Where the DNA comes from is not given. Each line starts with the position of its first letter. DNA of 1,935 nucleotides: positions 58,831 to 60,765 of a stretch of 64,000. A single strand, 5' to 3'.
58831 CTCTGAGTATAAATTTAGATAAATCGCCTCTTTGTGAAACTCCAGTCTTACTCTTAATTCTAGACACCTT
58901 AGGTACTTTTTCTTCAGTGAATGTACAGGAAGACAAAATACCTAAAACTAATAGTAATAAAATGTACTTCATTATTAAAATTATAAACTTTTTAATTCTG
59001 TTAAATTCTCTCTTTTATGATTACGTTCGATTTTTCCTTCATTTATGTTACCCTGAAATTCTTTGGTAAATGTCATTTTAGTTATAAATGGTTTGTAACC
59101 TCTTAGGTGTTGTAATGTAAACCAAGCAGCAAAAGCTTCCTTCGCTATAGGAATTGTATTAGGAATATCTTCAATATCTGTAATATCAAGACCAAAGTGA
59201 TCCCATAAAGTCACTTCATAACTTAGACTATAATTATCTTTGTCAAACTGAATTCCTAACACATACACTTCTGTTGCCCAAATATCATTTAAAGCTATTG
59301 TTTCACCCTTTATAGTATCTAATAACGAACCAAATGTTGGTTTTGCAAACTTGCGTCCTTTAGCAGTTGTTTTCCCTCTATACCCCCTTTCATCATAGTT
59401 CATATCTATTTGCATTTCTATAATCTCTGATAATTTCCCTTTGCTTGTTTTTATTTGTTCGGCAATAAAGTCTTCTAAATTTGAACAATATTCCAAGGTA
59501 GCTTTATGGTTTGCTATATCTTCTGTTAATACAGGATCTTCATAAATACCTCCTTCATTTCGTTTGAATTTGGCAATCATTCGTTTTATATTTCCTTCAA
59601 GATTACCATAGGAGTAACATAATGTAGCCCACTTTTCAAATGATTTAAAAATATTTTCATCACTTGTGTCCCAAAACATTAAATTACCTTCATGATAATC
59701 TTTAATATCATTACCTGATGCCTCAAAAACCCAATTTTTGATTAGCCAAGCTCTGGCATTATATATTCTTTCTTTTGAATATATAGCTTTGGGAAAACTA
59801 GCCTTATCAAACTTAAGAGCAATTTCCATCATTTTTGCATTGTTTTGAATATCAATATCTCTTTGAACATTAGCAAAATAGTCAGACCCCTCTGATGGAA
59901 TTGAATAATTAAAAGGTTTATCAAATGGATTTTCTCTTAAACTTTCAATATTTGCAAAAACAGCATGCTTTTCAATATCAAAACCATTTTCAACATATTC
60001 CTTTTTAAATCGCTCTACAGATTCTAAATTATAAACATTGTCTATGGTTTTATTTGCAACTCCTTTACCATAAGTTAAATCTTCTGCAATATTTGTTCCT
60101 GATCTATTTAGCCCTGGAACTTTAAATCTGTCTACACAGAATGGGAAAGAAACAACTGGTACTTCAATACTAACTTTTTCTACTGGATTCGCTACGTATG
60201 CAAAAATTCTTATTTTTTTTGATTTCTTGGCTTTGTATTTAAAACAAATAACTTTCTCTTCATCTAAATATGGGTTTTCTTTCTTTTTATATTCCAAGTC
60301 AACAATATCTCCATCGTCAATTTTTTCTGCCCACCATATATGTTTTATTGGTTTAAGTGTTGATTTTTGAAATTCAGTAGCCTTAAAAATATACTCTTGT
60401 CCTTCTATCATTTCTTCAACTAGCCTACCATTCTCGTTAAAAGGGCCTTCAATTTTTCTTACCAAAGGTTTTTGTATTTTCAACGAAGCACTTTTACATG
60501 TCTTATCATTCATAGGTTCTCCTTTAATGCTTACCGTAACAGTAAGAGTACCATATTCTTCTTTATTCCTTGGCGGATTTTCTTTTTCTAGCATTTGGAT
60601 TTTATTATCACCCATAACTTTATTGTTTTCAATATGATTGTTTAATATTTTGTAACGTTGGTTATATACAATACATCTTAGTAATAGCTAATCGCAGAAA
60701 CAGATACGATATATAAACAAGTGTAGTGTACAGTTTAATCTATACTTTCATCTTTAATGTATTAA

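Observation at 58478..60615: Orphan two-gene module in an AT-rich island: a DUF3289-like 544-aa protein plus a Cys-rich lipoprotein (candidate effector/immunity pair)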

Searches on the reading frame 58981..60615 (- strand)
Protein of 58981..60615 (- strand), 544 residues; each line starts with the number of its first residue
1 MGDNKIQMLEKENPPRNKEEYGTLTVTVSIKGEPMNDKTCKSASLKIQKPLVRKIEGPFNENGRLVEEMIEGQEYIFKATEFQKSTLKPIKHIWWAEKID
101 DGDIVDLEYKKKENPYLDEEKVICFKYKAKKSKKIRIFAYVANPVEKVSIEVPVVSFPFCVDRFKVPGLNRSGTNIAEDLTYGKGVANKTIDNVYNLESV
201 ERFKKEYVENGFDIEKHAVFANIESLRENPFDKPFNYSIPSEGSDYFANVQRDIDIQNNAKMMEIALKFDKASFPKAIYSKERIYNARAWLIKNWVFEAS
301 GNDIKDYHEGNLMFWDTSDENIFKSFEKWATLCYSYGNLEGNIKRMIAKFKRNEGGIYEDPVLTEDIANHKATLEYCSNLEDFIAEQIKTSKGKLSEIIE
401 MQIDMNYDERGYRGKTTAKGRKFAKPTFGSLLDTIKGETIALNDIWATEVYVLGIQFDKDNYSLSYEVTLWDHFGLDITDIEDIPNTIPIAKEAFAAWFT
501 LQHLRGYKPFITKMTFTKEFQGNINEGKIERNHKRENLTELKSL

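Call 3: search_protein_families(library=pfam, proteins=[window:58981-60615:-], max_evalue=1)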
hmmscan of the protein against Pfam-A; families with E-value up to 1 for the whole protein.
window:58981-60615:- (544 aa): 3 families
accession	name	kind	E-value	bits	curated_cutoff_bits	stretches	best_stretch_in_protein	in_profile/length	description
PF11692.13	DUF3289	-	1.4e-18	67.9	25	1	322-518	82-268/272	Protein of unknown function (DUF3289)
PF03288.22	Pox_D5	-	0.19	12.6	21.4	1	505-541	38-74/86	Poxvirus D5 protein-like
PF20245.3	DUF6600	-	0.2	12.2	27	1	295-339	20-63/102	Family of unknown function (DUF6600)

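Call 4: search_protein_families(library=ncbifam, proteins=[window:58981-60615:-], max_evalue=1)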
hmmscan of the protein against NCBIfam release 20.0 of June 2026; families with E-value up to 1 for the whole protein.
window:58981-60615:- (544 aa): 1 family
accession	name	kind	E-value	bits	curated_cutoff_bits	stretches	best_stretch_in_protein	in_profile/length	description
TIGR03034.1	TIGR03034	subfamily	7.8e-18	64.9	156.45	1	322-521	84-273/274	YPO3983 family protein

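Call 5: search_protein_families(library=padloc, proteins=[window:58981-60615:-], max_evalue=1)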
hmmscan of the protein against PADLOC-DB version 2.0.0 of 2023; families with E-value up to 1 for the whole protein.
window:58981-60615:- (544 aa): 0 families

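Call 7: search_solved_structures(query=window:58981-60615:-, max_evalue=10, show_alignments=2)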
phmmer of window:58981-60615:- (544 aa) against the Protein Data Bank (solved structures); distinct sequences matched with E-value up to 10: 2.
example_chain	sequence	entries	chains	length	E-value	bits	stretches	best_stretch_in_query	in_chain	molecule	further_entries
9jg8_B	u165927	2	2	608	6.4e-58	199.8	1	131-524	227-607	DUF3289 family protein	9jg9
9jdi_A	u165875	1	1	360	1.3e-55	192.1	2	156-403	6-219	DUF3289 family protein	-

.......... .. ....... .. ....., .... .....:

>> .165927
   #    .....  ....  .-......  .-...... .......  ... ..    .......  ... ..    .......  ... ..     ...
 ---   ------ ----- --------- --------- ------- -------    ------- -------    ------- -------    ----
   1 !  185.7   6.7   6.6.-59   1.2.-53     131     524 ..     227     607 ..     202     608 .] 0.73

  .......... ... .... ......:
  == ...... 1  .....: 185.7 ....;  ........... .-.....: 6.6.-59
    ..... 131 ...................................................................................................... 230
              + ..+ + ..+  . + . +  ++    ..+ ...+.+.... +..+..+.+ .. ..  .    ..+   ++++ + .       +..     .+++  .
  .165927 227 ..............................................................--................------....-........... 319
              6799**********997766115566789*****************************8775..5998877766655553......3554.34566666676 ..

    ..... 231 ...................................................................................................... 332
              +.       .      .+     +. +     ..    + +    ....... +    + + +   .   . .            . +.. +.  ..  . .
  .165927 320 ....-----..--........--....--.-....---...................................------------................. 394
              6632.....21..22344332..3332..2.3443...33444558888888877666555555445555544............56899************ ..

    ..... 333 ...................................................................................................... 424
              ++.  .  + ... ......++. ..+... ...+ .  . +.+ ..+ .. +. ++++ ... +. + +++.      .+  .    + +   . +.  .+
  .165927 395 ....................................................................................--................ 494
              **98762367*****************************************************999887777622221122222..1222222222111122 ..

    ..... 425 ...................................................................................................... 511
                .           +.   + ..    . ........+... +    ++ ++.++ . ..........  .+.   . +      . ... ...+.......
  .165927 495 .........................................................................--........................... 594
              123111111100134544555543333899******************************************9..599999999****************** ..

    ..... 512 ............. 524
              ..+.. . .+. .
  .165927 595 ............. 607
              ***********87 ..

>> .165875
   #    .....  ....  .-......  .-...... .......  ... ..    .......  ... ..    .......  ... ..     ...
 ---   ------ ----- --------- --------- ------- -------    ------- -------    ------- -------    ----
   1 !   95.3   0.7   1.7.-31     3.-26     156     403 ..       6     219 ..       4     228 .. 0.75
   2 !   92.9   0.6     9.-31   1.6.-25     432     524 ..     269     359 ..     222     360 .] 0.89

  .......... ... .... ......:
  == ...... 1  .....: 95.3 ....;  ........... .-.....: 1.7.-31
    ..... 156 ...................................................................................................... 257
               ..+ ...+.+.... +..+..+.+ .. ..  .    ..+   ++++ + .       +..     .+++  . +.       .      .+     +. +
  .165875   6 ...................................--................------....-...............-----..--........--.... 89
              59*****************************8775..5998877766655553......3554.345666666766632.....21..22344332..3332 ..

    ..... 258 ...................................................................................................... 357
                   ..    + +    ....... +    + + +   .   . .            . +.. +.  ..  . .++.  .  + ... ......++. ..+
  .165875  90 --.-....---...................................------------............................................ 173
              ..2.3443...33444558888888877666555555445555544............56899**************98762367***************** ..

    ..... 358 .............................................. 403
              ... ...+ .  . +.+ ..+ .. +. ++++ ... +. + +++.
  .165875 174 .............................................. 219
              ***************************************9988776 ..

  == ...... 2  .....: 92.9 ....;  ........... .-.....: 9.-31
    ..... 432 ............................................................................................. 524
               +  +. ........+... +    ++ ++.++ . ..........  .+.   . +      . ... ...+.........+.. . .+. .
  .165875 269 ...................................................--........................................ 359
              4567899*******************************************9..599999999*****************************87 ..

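Call 12: find_homologous_proteins(query=window:58981-60615:-)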
Query window:58981-60615:- (544 aa): 133 proteins with E <= 0.001 among 6141 candidates; the best 120 are listed.
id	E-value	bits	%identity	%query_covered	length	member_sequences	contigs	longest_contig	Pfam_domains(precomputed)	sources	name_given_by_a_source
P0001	0.0e+0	1244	100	100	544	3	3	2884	PF11692.13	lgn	-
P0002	0.0e+0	1049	83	99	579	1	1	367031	PF11692.13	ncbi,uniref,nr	ncbi:DUF3289 family protein [Saccharicrinis aurantiacus]|uniref:DUF3289 family protein n=1 Tax=Sacch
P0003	2.4e-254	863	71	97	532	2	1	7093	PF11692.13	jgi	-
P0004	2.3e-251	853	68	98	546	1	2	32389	PF11692.13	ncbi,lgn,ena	-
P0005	4.1e-248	842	75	90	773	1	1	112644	PF11692.13,PF17642.7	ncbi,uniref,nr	ncbi:DUF3289 family protein [Saccharicrinis aurantiacus]|uniref:DUF3289 family protein n=1 Tax=Sacch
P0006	6.2e-213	726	75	76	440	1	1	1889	PF11692.13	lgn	-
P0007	3.8e-189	648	59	89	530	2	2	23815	PF11692.13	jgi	jgi:hypothetical protein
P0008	1.9e-184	632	61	87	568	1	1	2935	PF11692.13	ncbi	-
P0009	1.7e-173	596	53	94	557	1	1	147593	PF11692.13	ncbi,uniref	ncbi:DUF3289 family protein [Rapidithrix thailandica]|uniref:DUF3289 family protein n=1 Tax=Rapidith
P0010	2.2e-144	500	47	98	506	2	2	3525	PF11692.13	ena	-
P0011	1.1e-142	495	48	98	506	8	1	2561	PF11692.13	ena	-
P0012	1.5e-140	487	46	99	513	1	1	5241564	PF11692.13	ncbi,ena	-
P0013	1.0e-123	432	44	87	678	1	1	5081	PF11692.13,PF17642.7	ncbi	-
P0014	3.6e-123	430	72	37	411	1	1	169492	PF11692.13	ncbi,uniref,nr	ncbi:hypothetical protein BZG02_13575 [Labilibaculum filiforme]|uniref:DUF3289 family protein n=1 Ta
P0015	5.1e-110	387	43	93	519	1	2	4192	PF11692.13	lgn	-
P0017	1.2e-106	376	42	89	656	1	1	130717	PF11692.13,PF17642.7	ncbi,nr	ncbi:DUF3289 family protein [Marinilabiliaceae bacterium JC017]|nr:DUF3289 family protein [Marinilab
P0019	3.0e-96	341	39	91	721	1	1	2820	PF11692.13,PF17642.7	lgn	-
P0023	2.6e-85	305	38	89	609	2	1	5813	PF11692.13,PF17642.7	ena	-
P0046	1.9e-69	253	38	70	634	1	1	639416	PF11692.13,PF14107.12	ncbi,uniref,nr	ncbi:DUF3289 family protein [Taibaiella koreensis]|uniref:DUF3289 family protein n=1 Tax=Taibaiella 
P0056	3.1e-66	242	73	28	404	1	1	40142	-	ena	-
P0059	1.1e-64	237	69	28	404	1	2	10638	-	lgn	-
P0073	8.3e-60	221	55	39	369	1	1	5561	-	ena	-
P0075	1.2e-59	220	64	30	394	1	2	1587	-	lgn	-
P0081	4.0e-58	215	34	72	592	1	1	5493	PF11692.13,PF14107.12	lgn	-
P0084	1.3e-57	214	50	41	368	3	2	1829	-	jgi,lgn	-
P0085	1.4e-57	214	34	69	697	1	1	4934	PF11692.13,PF14107.12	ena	-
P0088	3.0e-56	209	63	28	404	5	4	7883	-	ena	-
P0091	1.0e-54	204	31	93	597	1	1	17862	PF11692.13,PF14107.12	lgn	-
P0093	2.5e-54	203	33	74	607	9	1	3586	PF11692.13,PF17642.7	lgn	-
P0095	2.5e-53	200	34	72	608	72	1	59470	PF11692.13,PF14107.12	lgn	-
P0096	3.2e-53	199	36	72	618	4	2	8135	PF11692.13,PF14107.12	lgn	-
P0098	5.7e-53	198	35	72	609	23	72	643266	PF11692.13,PF17642.7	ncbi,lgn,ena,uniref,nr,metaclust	ncbi:type VI secretion system tube protein TssD [uncultured Culturomica sp.]|uniref:type VI secretio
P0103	6.0e-52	195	32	87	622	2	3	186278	PF11692.13,PF14107.12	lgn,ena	-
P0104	1.0e-51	194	33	73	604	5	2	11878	PF11692.13,PF14107.12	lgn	-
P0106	1.6e-51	194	34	73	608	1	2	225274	PF11692.13,PF14107.12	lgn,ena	-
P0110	2.4e-51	193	58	28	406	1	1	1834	-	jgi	-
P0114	9.1e-50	188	63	28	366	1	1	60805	-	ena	-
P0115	5.8e-49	185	58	29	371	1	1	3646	-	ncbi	-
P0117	2.7e-48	183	59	28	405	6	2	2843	-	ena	-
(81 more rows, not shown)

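Call 18: find_encoding_contigs(protein=P0005, flank=10000, max_places=2)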
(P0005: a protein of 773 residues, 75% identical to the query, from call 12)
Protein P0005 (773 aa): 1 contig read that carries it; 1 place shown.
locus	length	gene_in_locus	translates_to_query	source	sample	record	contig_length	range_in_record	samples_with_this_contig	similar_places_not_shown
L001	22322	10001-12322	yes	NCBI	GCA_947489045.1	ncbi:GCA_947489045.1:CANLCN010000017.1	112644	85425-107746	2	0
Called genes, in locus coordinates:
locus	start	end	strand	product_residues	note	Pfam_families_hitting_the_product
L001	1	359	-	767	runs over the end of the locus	PF00390:malic, PF03949:Malic_M, PF01515:PTA_PTB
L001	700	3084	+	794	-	PF13802:Gal_mutarotas_2, PF01055:Glyco_hydro_31_2nd, PF21365:Glyco_hydro_31_3rd, PF17137:DUF5110 (weak)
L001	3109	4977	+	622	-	PF00128:Alpha-amylase, PF14701:hDGE_amylase (faint), PF00128:Alpha-amylase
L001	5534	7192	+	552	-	PF00258:Flavodoxin_1, PF00667:FAD_binding_1, PF00175:NAD_binding_1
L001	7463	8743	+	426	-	PF03313:SDH_alpha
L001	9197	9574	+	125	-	PF18291:HU-HIG, PF00216:Bac_DNA_binding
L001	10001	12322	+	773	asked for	PF17642:TssD, PF11692:DUF3289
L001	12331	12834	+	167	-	-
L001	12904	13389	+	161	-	-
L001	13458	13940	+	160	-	-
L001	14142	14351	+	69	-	-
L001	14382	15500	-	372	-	PF00724:Oxidored_FMN, PF01207:Dus (weak)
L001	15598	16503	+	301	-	PF00126:HTH_1, PF03466:LysR_substrate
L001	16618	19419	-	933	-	PF02837:Glyco_hydro_2_N (weak), PF22666:Glyco_hydro_2_N2, PF00703:Glyco_hydro_2, PF02836:Glyco_hydro_2_C (faint)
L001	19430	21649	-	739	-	PF16875:Glyco_hydro_36N, PF02065:Melibiase, PF02638:GHL10 (weak), PF16874:Glyco_hydro_36C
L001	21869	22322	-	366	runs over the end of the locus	PF08713:DNA_alkylation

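Call 19: find_encoding_contigs(protein=P0002, flank=10000, max_places=2)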
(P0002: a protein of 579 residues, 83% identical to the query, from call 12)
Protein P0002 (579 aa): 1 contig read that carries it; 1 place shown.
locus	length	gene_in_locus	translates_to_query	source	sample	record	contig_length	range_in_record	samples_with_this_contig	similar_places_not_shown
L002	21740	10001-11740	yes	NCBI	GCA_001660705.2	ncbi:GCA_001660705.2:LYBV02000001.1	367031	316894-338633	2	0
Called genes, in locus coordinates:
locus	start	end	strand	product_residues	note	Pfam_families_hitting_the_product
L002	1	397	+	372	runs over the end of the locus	PF00211:Guanylate_cyc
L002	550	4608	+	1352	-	PF07494:Reg_prop (faint), PF16819:DUF5074 (weak), PF07495:Y_Y_Y, PF00512:HisKA, PF00165:HTH_AraC (faint), PF02518:HATPase_c, PF00072:Response_reg, PF12833:HTH_18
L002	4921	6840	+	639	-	PF07992:Pyr_redox_2 (weak), PF00890:FAD_binding_2 (weak), PF01134:GIDA (weak), PF01266:DAO (weak), PF12831:FAD_oxidored, PF13450:NAD_binding_8 (weak)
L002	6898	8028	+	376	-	-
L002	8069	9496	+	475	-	PF02554:CstA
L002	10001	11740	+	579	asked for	PF11692:DUF3289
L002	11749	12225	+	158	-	-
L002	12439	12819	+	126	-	PF09844:DUF2071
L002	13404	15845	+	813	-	PF02837:Glyco_hydro_2_N, PF22666:Glyco_hydro_2_N2, PF00703:Glyco_hydro_2, PF02836:Glyco_hydro_2_C, PF16355:DUF4982, PF18565:Glyco_hydro2_C5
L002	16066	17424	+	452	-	PF00884:Sulfatase, PF01663:Phosphodiest, PF16347:SGSH_C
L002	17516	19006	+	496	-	PF00884:Sulfatase, PF16347:SGSH_C (weak), PF14707:Sulfatase_C (faint)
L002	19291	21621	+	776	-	PF02837:Glyco_hydro_2_N, PF22666:Glyco_hydro_2_N2 (weak), PF00703:Glyco_hydro_2, PF02836:Glyco_hydro_2_C, PF16355:DUF4982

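Call 28: search_protein_families(library=pfam, proteins=[P0056, P0059, P0073, P0075, P0084, P0088, P0110, P0114, P0115, P0117], max_evalue=0.1)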
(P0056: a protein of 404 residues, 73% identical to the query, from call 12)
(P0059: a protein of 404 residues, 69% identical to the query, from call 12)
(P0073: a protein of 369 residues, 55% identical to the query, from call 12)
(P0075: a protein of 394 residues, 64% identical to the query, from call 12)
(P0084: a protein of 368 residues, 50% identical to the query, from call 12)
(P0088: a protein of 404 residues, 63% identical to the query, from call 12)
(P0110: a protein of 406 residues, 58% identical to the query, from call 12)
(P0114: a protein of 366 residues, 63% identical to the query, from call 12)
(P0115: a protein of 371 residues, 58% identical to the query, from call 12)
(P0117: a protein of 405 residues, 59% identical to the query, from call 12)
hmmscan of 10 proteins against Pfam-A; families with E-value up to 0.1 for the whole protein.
P0056 (404 aa): 1 family
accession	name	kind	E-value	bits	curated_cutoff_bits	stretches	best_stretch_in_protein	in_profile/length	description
PF23527.1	Microp_apicomplexa_14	-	0.025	14.9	27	0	82-106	9-33/52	Apicomplexa microprotein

P0059 (404 aa): 0 families

P0073 (369 aa): 2 families
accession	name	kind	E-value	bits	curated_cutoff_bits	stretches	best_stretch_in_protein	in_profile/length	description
PF12697.13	Abhydrolase_6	-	0.017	16.2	26.3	1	210-291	48-112/217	Alpha/beta hydrolase family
PF05057.20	DUF676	-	0.098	12.6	20.3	0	217-244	60-89/217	Putative serine esterase (DUF676)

P0075 (394 aa): 2 families
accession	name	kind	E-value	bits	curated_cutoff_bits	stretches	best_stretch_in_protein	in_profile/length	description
PF06259.18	Abhydrolase_8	-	0.0032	17.6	20.5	1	252-302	97-143/178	Alpha/beta hydrolase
PF00975.26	Thioesterase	-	0.0063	17.2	26.4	1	267-349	68-149/226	Thioesterase domain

P0084 (368 aa): 1 family
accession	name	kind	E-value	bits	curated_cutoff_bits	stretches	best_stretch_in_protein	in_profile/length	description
PF12697.13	Abhydrolase_6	-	0.049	14.7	26.3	1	209-300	48-121/217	Alpha/beta hydrolase family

P0088 (404 aa): 0 families

P0110 (406 aa): 0 families

P0114 (366 aa): 0 families

P0115 (371 aa): 2 families
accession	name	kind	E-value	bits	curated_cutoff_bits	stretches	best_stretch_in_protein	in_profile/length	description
PF21908.1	Cel124_C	-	0.009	16.5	27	1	174-255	76-151/172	Cel124 C-terminal catalytic domain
PF12697.13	Abhydrolase_6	-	0.026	15.6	26.3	1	219-298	52-117/217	Alpha/beta hydrolase family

P0117 (405 aa): 0 families

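Call 29: find_encoding_contigs(protein=P0056, flank=10000, max_places=2)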
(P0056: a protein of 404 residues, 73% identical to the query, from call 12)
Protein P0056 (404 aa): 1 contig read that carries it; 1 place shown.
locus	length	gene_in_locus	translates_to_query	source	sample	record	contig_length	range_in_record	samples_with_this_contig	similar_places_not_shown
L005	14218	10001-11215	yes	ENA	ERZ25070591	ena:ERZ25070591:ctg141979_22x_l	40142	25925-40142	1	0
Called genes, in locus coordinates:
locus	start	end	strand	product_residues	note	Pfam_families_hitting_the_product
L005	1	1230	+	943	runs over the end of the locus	PF13620:CarboxypepD_reg, PF13715:CarbopepD_reg_2, PF18939:DUF5686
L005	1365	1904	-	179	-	PF13903:Claudin_2 (weak)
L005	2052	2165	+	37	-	-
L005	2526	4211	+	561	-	PF07837:FTCD_N, PF02971:FTCD, PF04961:FTCD_C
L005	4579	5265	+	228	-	PF00005:ABC_tran, PF13304:AAA_21 (weak), PF02463:SMC_N (weak)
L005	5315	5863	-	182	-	PF13858:DUF4199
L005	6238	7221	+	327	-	PF14226:DIOX_N, PF03171:2OG-FeII_Oxy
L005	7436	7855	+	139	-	-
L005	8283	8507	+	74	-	PF00589:Phage_integrase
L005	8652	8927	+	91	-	PF00436:SSB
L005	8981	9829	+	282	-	PF12146:Hydrolase_4, PF00561:Abhydrolase_1, PF12697:Abhydrolase_6 (weak)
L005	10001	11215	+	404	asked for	-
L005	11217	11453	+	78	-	-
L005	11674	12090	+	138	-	PF01850:PIN (weak)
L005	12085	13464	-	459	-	-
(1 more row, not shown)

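Call 30: find_encoding_contigs(protein=P0114, flank=10000, max_places=2)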
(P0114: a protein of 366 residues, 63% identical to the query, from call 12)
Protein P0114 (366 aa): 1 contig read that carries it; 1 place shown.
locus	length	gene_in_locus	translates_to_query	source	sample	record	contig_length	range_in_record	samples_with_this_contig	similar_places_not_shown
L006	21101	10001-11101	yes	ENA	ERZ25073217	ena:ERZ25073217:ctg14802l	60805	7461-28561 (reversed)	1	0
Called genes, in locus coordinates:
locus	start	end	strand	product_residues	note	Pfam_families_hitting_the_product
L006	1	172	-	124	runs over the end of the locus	-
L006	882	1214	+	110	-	PF00027:cNMP_binding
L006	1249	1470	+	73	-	-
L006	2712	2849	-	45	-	-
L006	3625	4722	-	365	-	PF00078:RVT_1, PF08388:GIIM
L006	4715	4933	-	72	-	-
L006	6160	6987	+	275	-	PF12833:HTH_18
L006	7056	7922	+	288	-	PF18950:DUF5694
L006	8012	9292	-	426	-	PF00078:RVT_1, PF08388:GIIM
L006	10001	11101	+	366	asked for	-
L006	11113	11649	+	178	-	-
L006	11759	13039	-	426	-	PF00078:RVT_1, PF08388:GIIM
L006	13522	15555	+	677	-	-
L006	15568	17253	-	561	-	PF13007:LZ_Tnp_IS66, PF03050:DDE_Tnp_IS66, PF13817:DDE_Tnp_IS66_C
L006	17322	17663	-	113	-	PF05717:TnpB_IS66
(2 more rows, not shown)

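Call 31: find_encoding_contigs(protein=P0098, flank=10000, max_places=3)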
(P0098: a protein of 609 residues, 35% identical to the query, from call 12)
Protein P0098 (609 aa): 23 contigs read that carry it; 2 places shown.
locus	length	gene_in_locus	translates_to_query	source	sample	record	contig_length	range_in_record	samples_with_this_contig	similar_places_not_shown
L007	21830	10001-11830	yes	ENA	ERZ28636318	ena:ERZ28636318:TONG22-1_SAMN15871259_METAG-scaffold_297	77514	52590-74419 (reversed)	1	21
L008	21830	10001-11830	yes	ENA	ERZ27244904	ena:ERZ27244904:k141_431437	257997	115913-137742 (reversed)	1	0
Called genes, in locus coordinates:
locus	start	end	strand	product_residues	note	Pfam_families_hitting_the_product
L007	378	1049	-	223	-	PF13709:DUF4159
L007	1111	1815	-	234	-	PF20260:PUA_4, PF04452:Methyltrans_RNA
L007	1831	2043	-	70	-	-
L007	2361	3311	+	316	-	PF16130:DUF4842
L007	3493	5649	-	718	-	PF00009:GTP_EFTU, PF01926:MMR_HSR1 (weak), PF10662:PduV-EutP (faint), PF03144:GTP_EFTU_D2, PF22042:EF-G_D2, PF14492:EFG_III, PF03764:EFG_IV, PF00679:EFG_C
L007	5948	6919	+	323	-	PF07642:BBP2 (weak)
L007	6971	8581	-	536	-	PF02838:Glyco_hydro_20b, PF00728:Glyco_hydro_20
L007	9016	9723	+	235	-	PF04298:Zn_peptidase_2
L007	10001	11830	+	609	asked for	PF17642:TssD, PF11692:DUF3289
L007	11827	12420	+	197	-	-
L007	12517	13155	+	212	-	-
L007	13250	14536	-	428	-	PF00438:S-AdoMet_synt_N, PF02772:S-AdoMet_synt_M, PF02773:S-AdoMet_synt_C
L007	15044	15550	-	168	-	PF02195:ParB_N (weak)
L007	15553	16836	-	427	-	PF01507:PAPS_reduct, PF11922:DUF3440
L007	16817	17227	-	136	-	-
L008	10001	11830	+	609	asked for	PF17642:TssD, PF11692:DUF3289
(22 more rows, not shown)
